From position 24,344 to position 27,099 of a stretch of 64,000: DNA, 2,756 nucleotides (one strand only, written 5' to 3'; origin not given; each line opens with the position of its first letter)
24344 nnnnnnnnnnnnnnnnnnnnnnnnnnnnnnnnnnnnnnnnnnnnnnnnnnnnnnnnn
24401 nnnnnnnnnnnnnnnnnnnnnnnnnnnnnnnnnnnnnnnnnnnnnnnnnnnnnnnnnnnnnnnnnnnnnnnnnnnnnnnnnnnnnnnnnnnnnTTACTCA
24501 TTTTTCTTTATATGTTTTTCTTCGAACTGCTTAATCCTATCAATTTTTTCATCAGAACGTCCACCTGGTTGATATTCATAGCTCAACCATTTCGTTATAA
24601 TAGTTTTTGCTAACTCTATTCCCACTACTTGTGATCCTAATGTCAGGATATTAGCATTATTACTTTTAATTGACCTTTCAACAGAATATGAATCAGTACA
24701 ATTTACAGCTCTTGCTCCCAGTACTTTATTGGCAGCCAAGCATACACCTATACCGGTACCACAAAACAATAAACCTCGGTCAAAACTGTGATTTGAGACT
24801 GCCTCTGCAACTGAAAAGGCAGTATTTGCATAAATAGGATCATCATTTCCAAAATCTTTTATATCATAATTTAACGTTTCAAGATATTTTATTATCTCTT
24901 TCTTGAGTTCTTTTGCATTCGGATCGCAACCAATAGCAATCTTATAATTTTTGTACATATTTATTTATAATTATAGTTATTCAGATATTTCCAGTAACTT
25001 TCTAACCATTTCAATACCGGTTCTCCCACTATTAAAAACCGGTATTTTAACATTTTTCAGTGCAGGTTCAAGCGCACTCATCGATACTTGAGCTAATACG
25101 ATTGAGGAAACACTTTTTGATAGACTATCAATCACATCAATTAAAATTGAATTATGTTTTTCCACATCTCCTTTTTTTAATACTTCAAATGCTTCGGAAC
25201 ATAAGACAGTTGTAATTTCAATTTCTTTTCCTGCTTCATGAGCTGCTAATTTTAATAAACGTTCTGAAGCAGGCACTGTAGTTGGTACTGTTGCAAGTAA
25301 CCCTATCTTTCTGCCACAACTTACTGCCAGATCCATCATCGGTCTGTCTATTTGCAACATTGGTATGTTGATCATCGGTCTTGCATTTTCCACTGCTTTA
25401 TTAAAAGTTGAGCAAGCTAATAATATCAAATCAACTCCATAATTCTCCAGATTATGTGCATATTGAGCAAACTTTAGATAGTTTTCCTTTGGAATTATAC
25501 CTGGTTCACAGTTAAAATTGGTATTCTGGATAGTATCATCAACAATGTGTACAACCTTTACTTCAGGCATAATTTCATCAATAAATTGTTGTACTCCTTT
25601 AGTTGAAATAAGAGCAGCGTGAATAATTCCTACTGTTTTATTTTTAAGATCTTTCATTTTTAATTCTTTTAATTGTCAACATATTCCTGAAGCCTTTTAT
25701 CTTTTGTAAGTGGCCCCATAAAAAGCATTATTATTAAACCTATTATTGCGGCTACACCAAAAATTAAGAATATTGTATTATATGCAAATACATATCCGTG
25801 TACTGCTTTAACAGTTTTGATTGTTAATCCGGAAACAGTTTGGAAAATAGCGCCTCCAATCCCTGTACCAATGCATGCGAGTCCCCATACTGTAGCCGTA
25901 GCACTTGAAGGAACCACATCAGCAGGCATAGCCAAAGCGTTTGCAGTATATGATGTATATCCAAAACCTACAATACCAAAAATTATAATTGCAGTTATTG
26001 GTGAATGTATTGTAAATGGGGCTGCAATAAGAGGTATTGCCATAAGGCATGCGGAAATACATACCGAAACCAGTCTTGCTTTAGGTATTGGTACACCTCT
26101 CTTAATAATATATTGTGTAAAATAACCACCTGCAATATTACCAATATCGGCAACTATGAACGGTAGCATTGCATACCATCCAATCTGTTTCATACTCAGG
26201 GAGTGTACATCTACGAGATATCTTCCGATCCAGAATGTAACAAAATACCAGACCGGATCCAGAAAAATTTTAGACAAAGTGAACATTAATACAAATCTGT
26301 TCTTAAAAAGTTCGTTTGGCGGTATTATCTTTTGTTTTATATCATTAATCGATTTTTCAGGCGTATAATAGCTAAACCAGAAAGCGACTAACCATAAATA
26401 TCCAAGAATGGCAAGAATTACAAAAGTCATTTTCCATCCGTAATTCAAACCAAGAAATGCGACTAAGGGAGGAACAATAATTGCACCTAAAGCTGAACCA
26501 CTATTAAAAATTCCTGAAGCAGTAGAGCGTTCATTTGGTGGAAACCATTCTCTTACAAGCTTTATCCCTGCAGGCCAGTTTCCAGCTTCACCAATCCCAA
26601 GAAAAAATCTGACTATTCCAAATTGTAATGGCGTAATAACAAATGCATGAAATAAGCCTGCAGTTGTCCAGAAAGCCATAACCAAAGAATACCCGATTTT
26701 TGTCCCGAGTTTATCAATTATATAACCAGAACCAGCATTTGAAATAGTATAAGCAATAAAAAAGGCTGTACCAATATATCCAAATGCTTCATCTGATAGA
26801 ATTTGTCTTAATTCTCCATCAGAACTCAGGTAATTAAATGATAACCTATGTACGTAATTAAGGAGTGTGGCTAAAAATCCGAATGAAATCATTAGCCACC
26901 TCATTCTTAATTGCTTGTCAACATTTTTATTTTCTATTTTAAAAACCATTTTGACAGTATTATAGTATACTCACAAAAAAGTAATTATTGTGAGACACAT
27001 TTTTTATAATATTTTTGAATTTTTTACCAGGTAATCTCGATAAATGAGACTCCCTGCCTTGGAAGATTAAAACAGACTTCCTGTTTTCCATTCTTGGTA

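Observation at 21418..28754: Candidate undescribed glycan catabolic route: single-GH39 PUL coupled to DhaK/DhaL + RpiB-like isomerase + cupin + racemase-fold + cytoplasmic propeller + ACS-type MFS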

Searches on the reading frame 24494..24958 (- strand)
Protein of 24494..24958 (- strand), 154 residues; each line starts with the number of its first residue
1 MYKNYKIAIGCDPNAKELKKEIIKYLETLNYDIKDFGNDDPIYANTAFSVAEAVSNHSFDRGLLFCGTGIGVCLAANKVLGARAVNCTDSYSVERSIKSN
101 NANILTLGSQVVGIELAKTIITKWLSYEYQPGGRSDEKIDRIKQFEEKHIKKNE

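Call 3: search_protein_families(library=pfam, proteins=[window:24494-24958:-], max_evalue=0.01)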
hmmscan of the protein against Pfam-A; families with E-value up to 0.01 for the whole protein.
window:24494-24958:- (154 aa): 1 family
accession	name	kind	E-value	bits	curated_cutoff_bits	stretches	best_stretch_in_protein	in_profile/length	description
PF02502.23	LacAB_rpiB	-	8.3e-43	146.1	24.7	1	7-142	1-138/138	Ribose/Galactose Isomerase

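Call 4: search_protein_families(library=ncbifam, proteins=[window:24494-24958:-], max_evalue=0.01)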
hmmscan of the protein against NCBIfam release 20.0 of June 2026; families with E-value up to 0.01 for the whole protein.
window:24494-24958:- (154 aa): 12 families
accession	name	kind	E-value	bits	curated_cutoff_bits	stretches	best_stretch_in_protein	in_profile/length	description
NF004051.0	PRK05571.1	subfamily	3.7e-45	153.4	135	1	5-147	2-147/149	ribose-5-phosphate isomerase B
NF051858.1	EryPhIsonDerIRhiz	equivalog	1e-41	142.5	240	1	6-148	2-149/150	D-erythrulose-4-phosphate isomerase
TIGR00689.1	rpiB_lacA_lacB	subfamily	3.6e-35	121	88.3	1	7-147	1-144/145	RpiB/LacA/LacB family sugar-phosphate isomerase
TIGR01120.1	rpiB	equivalog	2.2e-34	118.4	138.65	1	6-144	1-141/143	ribose 5-phosphate isomerase B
TIGR02133.1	RPI_actino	equivalog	3e-34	118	168.2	1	6-147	2-147/148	ribose-5-phosphate isomerase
NF006381.0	PRK08622.1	equivalog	4.5e-28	98.2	234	1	6-152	2-151/171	galactose-6-phosphate isomerase subunit LacB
NF006380.0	PRK08621.1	equivalog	9.6e-23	81.1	164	1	6-142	2-138/142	galactose-6-phosphate isomerase subunit LacA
TIGR01119.1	lacB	equivalog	7.2e-21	74.6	312.55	1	6-150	2-149/171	galactose-6-phosphate isomerase subunit LacB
NF009258.0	PRK12615.1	equivalog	3.2e-18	66.2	325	1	6-153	2-152/171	galactose-6-phosphate isomerase subunit LacB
NF009257.0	PRK12613.1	equivalog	3.8e-18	66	243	1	7-143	3-138/141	galactose-6-phosphate isomerase subunit LacA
TIGR01118.1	lacA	equivalog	4.1e-16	59.4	181.1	1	7-142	3-138/141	galactose-6-phosphate isomerase subunit LacA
NF052636.1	Rick_Adr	subfamily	0.0055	16.3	210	1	63-147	126-204/224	adhesin Adr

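Call 64: search_solved_structures(query=window:24494-24958:-, max_evalue=1e-15, show_alignments=3)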
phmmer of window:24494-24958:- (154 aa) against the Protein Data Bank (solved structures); distinct sequences matched with E-value up to 1e-15: 17.
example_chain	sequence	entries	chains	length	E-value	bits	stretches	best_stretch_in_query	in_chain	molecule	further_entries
3ph3_A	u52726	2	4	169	1.1e-33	119.2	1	4-150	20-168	Ribose-5-phosphate isomerase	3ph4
3he8_A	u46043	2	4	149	1.6e-33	118.6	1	6-150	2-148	Ribose-5-phosphate isomerase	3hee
2vvr_A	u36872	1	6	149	8e-30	106.6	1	6-148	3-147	RIBOSE-5-PHOSPHATE ISOMERASE B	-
1nn4_A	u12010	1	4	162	1.5e-29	105.7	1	5-148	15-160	Ribose 5-phosphate isomerase B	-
5ifz_A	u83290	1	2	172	5.2e-29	104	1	5-150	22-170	Ribose 5-phosphate isomerase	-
3qd5_A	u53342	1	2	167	2.5e-28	101.8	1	6-152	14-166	putative ribose-5-phosphate isomerase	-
3sdw_A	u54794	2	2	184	3.4e-28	101.3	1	6-152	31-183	ribose 5-phosphate isomerase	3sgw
3s5p_A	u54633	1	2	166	1.5e-20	76.5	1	5-147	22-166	Ribose 5-phosphate isomerase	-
6fxw_A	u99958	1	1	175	2.2e-20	76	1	6-152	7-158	Putative ribose 5-phosphate isomerase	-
1o1x_A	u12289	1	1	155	1.1e-19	73.8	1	4-143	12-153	ribose-5-phosphate isomerase RpiB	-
6mu0_A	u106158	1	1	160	7.8e-19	71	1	4-147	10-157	Probable ribose-5-phosphate isomerase B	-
3k7o_A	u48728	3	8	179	4.8e-18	68.4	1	6-152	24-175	Ribose 5-phosphate isomerase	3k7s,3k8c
6fxl_A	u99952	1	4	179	1.3e-17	67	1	6-150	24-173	Ribose 5-phosphate isomerase, putative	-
6fxs_A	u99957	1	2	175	1.3e-17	67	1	5-146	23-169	Ribose 5-phosphate isomerase, putative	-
3k7p_A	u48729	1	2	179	8.9e-17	64.3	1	6-152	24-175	Ribose 5-phosphate isomerase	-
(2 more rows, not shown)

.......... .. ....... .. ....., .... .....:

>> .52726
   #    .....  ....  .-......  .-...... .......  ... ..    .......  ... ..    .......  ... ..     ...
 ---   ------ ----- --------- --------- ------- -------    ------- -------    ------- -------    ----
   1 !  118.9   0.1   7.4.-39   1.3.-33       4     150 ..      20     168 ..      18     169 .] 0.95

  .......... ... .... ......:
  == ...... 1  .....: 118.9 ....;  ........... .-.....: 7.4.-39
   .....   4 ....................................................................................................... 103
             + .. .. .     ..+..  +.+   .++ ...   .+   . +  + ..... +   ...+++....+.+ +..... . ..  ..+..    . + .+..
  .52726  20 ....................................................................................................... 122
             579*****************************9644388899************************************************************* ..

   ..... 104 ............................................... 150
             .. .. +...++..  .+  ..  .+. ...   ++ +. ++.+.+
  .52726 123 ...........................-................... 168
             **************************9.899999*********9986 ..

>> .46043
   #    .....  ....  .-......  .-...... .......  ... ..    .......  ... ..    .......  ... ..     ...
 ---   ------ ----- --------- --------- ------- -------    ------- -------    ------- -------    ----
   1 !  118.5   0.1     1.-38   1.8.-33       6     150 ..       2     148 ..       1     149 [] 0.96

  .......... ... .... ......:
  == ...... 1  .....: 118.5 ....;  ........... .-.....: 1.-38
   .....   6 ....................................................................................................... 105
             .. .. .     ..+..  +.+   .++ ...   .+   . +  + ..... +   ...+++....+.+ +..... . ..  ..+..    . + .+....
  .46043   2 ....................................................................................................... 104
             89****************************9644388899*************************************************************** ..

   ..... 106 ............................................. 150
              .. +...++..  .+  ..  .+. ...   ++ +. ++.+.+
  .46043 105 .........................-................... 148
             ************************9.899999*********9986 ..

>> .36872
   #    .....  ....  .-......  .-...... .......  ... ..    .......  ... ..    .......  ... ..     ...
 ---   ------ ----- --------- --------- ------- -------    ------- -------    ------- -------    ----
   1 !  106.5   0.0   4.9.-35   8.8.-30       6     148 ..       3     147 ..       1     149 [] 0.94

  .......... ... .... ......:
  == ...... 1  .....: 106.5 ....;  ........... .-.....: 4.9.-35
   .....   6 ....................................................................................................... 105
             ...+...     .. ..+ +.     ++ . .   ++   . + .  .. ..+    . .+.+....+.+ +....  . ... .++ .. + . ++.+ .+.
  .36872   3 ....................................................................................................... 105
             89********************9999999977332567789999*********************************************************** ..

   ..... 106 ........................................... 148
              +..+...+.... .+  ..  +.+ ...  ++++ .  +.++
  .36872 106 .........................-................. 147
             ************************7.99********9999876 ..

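Call 71: search_dna_similar(query=window:24494-24958:-, collection=plasmids, mode=protein, max_rows=40, rows=best)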
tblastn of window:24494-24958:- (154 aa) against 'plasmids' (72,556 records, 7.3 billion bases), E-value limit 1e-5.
Records with a match: 718; places in all: 931; records where one place covers at least 80% of the query: 415.
Best place of each record, by identity: <60% 718.
By first word of the organism name: Enterococcus 165; Rhizobium 149; Lactococcus 99; Sinorhizobium 81; Klebsiella 35; Streptomyces 23; Enterobacter 12; Sphingobium 10; Lactiplantibacillus 9; Shinella 8; and 65 more.
By predicted mobility (MOB-suite, as given by PLSDB): non-mobilizable 291; conjugative 229; mobilizable 198.
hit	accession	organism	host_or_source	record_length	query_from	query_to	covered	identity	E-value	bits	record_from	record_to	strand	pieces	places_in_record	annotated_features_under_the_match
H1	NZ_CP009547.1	Burkholderia sp. 2002721687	water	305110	1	149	97%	48.0%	2e-34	133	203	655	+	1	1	rpiB: ribose 5-phosphate isomerase B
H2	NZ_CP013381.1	Burkholderia humptydooensis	water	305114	1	149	97%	48.0%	2e-34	133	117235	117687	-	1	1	rpiB: ribose 5-phosphate isomerase B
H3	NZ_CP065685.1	Burkholderia humptydooensis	-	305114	1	149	97%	48.0%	2e-34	133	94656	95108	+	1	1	rpiB: ribose 5-phosphate isomerase B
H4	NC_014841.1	Pantoea sp. At-9b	-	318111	7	147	92%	49.7%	8e-34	131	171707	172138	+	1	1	rpiB: ribose 5-phosphate isomerase B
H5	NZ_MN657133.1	Cryobacterium sp.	-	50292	6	146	92%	49.6%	4e-31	124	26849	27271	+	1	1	RpiB/LacA/LacB family sugar-phosphate isomerase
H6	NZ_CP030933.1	Enterococcus gilvus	cow,milk,milk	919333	3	151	97%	46.1%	1e-29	119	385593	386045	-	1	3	rpiB: ribose 5-phosphate isomerase B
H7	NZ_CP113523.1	Pasteurella multocida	rabbit,mixed culture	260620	6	149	94%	46.3%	4e-29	118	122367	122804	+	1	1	rpiB: ribose 5-phosphate isomerase B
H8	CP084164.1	Pasteurella multocida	rabbit,mixed culture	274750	6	149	94%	46.3%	4e-29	118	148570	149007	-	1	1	rpiB: ribose 5-phosphate isomerase B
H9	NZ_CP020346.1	Pasteurella multocida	Oryctolagus cuniculus,lung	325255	6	149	94%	46.3%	4e-29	118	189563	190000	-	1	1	rpiB: ribose 5-phosphate isomerase B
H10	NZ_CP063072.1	Listeria seeligeri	single cell,soil sample from dry pine ...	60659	6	149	94%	46.3%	6e-26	109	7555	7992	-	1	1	rpiB: ribose 5-phosphate isomerase B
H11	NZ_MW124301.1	Listeria seeligeri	-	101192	6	149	94%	46.3%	6e-26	109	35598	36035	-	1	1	rpiB: ribose 5-phosphate isomerase B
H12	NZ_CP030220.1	Salmonella enterica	-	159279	7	146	91%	47.6%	2e-31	124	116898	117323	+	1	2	rpiB: ribose 5-phosphate isomerase B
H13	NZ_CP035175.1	Lactiplantibacillus plantarum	cell culture,food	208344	1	147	95%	45.1%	3e-25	107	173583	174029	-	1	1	rpiB: ribose 5-phosphate isomerase B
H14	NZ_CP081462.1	Vagococcus fluvialis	Halichondria panicea,isolate,marine ...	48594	6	148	93%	46.3%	1e-28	116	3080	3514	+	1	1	rpiB: ribose 5-phosphate isomerase B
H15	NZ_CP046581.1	Erwinia sp. E602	Soil,soil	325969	7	149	93%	46.3%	1e-31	125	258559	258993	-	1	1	rpiB: ribose 5-phosphate isomerase B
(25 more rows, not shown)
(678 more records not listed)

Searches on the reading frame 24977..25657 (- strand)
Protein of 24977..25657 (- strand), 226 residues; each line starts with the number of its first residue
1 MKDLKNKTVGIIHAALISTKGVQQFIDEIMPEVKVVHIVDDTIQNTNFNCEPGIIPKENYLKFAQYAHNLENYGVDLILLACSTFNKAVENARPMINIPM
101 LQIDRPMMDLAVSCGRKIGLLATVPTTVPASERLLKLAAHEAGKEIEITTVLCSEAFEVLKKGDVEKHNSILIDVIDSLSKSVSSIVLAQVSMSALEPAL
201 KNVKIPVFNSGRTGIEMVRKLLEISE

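Call 3: search_protein_families(library=pfam, proteins=[window:24977-25657:-], max_evalue=0.01)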
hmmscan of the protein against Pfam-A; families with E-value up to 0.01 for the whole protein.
window:24977-25657:- (226 aa): 1 family
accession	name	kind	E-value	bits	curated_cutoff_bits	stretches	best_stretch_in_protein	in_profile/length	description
PF01177.27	Asp_Glu_race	-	7.5e-18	65.5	31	1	64-217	57-210/211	Asp/Glu/Hydantoin racemase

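Call 4: search_protein_families(library=ncbifam, proteins=[window:24977-25657:-], max_evalue=0.01)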
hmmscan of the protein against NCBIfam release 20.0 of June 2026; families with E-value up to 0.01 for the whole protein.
window:24977-25657:- (226 aa): 3 families
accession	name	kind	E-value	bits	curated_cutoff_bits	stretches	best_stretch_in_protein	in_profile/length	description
TIGR00035.1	asp_race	subfamily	1.9e-07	30.9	93.1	1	65-197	67-203/236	amino acid racemase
NF052483.1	racemase_CuyB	equivalog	5.3e-05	23.3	190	1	63-210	60-213/225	cysteate racemase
NF007226.0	PRK09644.1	equivalog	0.0085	16.2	199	0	23-97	61-136/166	RNA polymerase sigma factor SigM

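Call 21: search_solved_structures(query=window:24977-25657:-, max_evalue=0.01, show_alignments=2)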
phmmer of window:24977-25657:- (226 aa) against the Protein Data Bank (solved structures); distinct sequences matched with E-value up to 0.01: 8.
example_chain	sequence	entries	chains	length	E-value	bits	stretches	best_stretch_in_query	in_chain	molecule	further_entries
2eq5_A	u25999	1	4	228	2e-07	34.4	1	7-127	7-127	228aa long hypothetical hydantoin racemase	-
1b73_A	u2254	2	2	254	2.6e-05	27.4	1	53-143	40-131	GLUTAMATE RACEMASE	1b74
3s7z_A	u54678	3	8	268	6e-05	26.3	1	60-189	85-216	Putative aspartate racemase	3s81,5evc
1jfl_A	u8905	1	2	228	0.00014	25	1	67-130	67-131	ASPARTATE RACEMASE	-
2ohg_A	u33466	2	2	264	0.00031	24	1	31-221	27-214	Glutamate racemase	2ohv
2oho_A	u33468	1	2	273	0.00032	23.9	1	31-221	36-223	Glutamate Racemase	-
5hj7_A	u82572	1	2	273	0.00066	22.9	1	26-166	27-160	Glutamate racemase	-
2dx7_A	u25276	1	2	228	0.0026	20.9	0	67-130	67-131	aspartate racemase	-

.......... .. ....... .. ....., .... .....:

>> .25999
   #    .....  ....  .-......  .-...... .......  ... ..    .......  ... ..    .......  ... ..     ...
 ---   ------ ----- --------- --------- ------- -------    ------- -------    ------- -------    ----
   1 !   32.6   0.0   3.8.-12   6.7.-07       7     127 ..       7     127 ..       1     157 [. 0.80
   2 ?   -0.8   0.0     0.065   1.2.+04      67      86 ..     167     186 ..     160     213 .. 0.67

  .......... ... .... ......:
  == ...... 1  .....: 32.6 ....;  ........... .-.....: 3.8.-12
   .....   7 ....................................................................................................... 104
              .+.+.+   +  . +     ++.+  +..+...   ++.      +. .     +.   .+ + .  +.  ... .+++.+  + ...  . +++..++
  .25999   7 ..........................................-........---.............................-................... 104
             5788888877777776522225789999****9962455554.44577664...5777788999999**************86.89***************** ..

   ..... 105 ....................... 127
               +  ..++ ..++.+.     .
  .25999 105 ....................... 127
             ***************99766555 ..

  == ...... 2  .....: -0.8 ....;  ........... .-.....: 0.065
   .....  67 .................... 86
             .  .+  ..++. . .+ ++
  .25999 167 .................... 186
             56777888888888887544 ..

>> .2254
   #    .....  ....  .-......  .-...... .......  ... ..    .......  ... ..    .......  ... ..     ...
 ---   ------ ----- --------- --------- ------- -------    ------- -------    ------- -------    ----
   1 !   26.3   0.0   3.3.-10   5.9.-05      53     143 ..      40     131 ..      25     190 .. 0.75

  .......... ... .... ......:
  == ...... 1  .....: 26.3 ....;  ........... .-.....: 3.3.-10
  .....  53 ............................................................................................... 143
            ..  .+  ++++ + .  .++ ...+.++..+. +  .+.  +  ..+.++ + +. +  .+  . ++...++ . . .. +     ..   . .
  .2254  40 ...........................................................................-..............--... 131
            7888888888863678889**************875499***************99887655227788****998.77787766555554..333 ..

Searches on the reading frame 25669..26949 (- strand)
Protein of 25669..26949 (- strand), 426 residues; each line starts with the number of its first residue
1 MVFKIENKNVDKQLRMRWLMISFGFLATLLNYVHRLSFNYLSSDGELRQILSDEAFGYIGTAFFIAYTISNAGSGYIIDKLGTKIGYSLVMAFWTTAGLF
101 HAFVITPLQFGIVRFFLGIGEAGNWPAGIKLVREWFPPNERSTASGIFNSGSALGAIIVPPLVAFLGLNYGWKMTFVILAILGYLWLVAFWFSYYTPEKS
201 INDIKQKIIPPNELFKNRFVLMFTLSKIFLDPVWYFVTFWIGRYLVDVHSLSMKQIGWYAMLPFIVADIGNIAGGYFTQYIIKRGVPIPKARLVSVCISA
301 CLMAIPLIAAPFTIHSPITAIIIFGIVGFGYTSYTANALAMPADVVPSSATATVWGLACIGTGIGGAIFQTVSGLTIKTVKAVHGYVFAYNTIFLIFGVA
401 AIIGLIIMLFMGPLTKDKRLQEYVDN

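Call 3: search_protein_families(library=pfam, proteins=[window:25669-26949:-], max_evalue=0.01)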
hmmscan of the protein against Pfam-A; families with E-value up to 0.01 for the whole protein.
window:25669-26949:- (426 aa): 1 family
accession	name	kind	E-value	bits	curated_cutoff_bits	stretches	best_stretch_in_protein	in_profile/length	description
PF07690.21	MFS_1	-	1.1e-45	156.5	33.4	1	25-369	2-346/347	Major Facilitator Superfamily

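Call 4: search_protein_families(library=ncbifam, proteins=[window:25669-26949:-], max_evalue=0.01)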
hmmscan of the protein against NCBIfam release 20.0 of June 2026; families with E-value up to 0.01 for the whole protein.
window:25669-26949:- (426 aa): 26 families (the best 25 are shown)
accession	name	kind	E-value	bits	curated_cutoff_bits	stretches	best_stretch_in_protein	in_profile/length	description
TIGR00893.1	2A0114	subfamily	1.2e-56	192.4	395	1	26-410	1-397/399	D-galactonate transporter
TIGR00881.1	2A0104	subfamily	4e-32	111.7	407.75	1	25-383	1-372/379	phosphoglycerate transporter protein PgtP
TIGR00894.1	2A0114euk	subfamily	6.1e-20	71.2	626.45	1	54-411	76-449/465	Na(+)-dependent inorganic phosphate cotransporter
NF008661.1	PRK11663.1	subfamily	5.8e-13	48.6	564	1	7-186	17-197/439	MFS transporter family glucose-6-phosphate receptor UhpC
TIGR00880.1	2_A_01_02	superfamily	1.7e-12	47.6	131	1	74-193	18-137/141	multidrug resistance protein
TIGR00895.1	2A0115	subfamily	2.2e-12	46.6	418.55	1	12-192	10-190/398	aromatic acid/H+ symport family MFS transporter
TIGR00891.1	2A0112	subfamily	3.2e-11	42.9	552.9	1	46-200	41-192/405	sialate:H+ symport family MFS transporter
TIGR00898.1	2A0119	subfamily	5.5e-10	38.6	550.75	1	61-192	133-261/506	cation transport protein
NF008963.0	PRK12307.1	equivalog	1.5e-08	34.2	637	1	53-198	52-194/426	MFS transporter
TIGR02332.1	HpaX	equivalog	3.9e-08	32.8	615.4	1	20-194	9-189/412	4-hydroxyphenylacetate permease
TIGR00710.1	efflux_Bcr_CflA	subfamily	2.1e-07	30.7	200.9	1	61-397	47-380/385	Bcr/CflA family efflux MFS transporter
NF003024.0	PRK03893.1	subfamily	3.6e-07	29.3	604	1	65-200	67-199/497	sialate:H+ symport family MFS transporter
NF049980.1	SfMCT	equivalog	5.6e-07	28.6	320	1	64-382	47-367/378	L-lactate MFS transporter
NF033135.1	cmx_cmrA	equivalog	1.1e-06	28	400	1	113-380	97-352/374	Cmx/CmrA family chloramphenicol efflux MFS transporter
NF053517.1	HbztTptrPcaK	equivalog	1.5e-06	27.5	770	1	15-191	15-191/437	4-hydroxybenzoate transporter PcaK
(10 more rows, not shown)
